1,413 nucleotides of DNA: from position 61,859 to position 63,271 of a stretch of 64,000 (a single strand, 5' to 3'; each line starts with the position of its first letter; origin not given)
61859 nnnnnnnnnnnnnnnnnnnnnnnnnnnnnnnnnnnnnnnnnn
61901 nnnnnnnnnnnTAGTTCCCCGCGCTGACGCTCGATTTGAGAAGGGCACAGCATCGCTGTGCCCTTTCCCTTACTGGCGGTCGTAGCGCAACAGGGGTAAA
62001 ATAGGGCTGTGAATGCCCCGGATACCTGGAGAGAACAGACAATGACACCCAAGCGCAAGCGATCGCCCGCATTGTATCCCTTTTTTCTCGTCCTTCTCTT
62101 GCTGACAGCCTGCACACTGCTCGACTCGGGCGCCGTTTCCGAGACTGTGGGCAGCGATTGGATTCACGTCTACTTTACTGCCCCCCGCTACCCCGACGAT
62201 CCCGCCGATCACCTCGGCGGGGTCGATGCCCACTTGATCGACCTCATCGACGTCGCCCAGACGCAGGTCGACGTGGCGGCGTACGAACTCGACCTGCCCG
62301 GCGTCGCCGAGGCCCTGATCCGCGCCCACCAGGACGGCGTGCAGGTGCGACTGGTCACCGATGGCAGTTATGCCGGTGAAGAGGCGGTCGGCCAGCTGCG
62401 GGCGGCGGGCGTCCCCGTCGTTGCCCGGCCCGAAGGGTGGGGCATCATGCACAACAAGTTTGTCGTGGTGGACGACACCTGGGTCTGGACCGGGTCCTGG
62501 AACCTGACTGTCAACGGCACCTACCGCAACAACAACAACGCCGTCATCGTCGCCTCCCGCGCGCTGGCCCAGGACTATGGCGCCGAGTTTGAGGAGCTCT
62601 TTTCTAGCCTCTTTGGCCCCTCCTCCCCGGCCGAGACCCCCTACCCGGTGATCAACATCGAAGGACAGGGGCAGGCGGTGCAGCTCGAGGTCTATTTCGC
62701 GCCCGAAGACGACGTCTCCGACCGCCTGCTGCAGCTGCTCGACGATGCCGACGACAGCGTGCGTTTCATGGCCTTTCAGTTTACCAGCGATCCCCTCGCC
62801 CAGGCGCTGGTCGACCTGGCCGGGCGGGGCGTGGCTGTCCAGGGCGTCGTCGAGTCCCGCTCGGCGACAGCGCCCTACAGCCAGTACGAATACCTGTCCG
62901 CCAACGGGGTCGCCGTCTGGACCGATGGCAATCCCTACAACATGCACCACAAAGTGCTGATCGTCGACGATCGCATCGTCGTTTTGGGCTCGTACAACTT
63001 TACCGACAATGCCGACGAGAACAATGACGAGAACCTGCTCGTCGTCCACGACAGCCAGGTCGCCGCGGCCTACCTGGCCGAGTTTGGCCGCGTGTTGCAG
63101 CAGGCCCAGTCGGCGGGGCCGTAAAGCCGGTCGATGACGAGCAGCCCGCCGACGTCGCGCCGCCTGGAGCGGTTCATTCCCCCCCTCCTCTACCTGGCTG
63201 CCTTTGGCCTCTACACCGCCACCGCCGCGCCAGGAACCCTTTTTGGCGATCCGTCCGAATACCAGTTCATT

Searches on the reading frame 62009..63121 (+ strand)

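Call 72: search_protein_families(library=pfam, proteins=[window:62009-63121:+], max_evalue=0.00001)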
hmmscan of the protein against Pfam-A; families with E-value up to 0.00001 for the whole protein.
window:62009-63121:+ (371 aa): 3 families
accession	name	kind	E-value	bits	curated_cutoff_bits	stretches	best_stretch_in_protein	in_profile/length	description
PF13091.12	PLDc_2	-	6.8e-52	175.2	27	2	76-197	1-131/132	PLD-like domain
PF00614.28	PLDc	-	8.6e-10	38.6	21.9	0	309-335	2-28/28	Phospholipase D Active site motif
PF07894.18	SACK1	-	2e-06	28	21.4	0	145-199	217-270/274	Scaffolding anchor of CK1 domain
